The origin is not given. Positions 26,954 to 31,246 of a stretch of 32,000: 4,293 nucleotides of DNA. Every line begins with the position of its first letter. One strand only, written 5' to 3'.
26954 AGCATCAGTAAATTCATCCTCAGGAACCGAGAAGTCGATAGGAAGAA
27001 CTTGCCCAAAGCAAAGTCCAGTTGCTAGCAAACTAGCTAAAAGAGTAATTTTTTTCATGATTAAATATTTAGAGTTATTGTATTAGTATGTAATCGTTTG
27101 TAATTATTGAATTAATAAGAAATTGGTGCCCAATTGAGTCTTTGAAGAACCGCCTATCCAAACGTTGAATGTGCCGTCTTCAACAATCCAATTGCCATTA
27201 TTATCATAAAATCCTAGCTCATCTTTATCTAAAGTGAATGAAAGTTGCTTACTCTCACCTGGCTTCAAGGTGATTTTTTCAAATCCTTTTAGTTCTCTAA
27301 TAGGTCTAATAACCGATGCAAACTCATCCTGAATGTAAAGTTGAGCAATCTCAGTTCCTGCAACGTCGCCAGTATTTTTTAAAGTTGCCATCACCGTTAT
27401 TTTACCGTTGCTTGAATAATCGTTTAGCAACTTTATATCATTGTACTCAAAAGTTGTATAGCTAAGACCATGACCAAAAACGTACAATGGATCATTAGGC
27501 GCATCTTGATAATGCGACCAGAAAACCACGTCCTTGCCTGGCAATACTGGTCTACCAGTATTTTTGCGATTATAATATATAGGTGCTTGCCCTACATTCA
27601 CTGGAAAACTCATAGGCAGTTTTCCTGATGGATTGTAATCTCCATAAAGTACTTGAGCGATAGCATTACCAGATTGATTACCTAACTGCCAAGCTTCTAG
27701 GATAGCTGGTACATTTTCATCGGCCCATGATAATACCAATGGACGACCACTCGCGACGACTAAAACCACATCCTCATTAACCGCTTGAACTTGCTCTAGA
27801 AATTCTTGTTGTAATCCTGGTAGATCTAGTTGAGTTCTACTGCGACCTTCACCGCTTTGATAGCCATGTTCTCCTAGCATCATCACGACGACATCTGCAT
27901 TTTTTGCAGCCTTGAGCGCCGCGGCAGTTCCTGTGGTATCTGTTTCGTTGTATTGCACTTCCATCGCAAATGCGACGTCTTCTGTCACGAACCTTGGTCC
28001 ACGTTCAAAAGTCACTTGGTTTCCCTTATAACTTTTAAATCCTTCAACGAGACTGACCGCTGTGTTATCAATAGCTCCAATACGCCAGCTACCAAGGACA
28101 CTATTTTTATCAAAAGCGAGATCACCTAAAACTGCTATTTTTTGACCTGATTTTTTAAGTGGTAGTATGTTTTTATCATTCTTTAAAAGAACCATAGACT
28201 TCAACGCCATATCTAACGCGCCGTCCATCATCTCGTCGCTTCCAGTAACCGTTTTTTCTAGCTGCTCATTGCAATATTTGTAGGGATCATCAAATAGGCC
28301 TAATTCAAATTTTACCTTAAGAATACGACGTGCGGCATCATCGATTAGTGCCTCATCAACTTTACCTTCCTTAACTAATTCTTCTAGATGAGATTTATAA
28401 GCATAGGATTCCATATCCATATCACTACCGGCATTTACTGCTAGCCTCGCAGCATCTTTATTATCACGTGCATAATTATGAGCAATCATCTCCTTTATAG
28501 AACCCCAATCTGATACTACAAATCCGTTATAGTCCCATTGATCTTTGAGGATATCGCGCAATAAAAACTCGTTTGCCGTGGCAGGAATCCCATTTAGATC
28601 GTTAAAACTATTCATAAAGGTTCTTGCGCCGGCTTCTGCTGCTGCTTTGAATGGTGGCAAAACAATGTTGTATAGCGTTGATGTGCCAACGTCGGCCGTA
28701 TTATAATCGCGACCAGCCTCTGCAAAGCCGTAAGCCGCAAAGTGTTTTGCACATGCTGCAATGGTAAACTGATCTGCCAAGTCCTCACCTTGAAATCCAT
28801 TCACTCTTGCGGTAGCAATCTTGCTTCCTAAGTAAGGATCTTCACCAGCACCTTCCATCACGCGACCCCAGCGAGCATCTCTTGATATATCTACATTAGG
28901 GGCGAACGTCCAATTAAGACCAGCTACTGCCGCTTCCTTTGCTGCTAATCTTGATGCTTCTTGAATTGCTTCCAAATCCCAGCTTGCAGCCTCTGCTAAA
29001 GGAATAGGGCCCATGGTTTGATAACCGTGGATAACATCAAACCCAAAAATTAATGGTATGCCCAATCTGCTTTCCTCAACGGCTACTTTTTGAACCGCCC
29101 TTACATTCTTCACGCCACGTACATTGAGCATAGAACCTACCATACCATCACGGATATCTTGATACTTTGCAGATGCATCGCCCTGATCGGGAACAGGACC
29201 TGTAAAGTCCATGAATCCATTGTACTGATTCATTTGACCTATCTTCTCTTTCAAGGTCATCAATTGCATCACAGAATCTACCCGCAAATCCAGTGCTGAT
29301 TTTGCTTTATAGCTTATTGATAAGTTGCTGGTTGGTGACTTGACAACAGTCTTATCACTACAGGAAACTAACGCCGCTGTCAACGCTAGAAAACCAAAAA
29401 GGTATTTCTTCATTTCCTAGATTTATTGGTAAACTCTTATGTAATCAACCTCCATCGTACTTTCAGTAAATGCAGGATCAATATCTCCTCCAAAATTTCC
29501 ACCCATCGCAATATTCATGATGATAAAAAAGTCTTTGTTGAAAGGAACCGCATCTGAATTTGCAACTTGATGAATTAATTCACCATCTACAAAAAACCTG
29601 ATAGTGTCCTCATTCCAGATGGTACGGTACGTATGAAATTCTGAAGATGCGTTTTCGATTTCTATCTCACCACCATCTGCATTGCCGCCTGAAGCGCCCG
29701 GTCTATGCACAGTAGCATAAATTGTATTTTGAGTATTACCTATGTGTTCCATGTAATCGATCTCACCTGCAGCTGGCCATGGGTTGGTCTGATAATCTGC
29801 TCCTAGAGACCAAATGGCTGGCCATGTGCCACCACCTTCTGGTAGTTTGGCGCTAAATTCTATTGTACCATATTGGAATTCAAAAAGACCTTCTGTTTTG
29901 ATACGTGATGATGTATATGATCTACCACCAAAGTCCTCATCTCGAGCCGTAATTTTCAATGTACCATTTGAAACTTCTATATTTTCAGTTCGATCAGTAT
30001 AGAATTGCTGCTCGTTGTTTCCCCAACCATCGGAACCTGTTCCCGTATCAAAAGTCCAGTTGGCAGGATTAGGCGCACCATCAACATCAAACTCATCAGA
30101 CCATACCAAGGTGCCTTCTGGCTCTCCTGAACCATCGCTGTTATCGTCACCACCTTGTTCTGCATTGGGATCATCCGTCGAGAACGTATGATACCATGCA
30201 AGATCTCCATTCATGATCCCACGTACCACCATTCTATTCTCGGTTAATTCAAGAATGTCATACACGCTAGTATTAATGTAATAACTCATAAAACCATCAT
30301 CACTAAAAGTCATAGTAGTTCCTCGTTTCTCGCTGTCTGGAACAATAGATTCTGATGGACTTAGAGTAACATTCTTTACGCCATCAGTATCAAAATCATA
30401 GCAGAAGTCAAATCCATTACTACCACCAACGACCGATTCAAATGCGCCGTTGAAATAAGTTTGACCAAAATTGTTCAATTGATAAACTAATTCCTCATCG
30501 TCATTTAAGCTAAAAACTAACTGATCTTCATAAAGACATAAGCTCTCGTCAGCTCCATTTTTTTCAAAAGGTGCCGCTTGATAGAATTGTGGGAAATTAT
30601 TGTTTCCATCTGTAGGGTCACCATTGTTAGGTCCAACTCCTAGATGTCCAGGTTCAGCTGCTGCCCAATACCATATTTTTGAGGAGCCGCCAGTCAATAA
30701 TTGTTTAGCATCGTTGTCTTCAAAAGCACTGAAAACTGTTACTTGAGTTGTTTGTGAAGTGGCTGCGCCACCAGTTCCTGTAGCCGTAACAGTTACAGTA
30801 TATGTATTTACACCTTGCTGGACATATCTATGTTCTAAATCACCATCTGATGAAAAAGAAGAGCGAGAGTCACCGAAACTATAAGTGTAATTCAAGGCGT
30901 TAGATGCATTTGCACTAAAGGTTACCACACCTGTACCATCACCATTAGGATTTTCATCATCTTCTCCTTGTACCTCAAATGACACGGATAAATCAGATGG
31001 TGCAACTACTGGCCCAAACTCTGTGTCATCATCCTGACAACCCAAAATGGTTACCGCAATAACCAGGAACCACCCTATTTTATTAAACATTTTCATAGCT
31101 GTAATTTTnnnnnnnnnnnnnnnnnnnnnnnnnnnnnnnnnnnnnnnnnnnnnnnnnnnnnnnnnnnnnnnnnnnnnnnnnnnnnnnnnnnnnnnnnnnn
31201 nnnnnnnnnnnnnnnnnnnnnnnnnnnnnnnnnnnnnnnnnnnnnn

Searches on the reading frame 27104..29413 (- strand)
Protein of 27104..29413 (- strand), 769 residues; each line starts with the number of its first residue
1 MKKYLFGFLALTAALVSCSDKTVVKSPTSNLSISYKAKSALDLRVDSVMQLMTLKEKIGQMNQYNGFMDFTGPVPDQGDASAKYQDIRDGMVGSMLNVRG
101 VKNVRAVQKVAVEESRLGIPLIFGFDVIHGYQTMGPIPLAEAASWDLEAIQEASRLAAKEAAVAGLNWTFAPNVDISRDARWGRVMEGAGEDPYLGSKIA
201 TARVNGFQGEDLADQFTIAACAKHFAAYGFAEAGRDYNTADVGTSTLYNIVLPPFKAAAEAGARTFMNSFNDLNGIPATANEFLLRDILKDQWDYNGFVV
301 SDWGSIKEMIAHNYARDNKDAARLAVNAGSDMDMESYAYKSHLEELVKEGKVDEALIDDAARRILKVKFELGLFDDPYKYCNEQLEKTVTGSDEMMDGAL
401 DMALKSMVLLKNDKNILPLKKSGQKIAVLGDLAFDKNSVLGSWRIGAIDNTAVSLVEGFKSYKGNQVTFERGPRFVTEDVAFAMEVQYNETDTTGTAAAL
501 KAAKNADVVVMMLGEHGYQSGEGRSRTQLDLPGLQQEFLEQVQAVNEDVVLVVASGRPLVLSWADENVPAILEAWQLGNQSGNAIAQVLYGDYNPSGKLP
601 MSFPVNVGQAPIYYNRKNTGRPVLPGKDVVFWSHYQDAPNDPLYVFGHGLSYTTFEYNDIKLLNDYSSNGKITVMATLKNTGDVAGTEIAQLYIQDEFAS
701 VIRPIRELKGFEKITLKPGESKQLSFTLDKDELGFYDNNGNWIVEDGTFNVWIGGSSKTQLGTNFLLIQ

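Call 75: search_protein_families(library=pfam, proteins=[window:27104-29413:-], max_evalue=0.00001)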
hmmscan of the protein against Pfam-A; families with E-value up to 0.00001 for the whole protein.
window:27104-29413:- (769 aa): 3 families
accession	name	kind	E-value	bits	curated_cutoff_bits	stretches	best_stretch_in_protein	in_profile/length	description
PF00933.27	Glyco_hydro_3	-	1.3e-65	222.4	27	1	53-367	1-316/316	Glycosyl hydrolase family 3 N terminal domain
PF01915.27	Glyco_hydro_3_C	-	2.6e-55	187.9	31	1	407-652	1-200/200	Glycosyl hydrolase family 3 C-terminal domain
PF14310.12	Fn3-like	-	8.8e-27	93.5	25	1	688-757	1-71/71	Fibronectin type III-like domain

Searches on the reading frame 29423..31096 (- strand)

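Call 75: search_protein_families(library=pfam, proteins=[window:29423-31096:-], max_evalue=0.00001)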
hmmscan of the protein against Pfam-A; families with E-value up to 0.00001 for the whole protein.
window:29423-31096:- (557 aa): 3 families
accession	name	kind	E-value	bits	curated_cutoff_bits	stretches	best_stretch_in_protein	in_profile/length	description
PF00722.28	Glyco_hydro_16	-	4.5e-27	95.1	22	1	363-553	4-174/175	Glycosyl hydrolases family 16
PF03935.22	SKN1_KRE6_Sbg1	-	6.4e-11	41.8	30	1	326-432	115-223/501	Beta-glucan synthesis-associated protein SKN1/KRE6/Sbg1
PF18911.6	PKD_4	-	1.8e-06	28.3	27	1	59-121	25-85/85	PKD domain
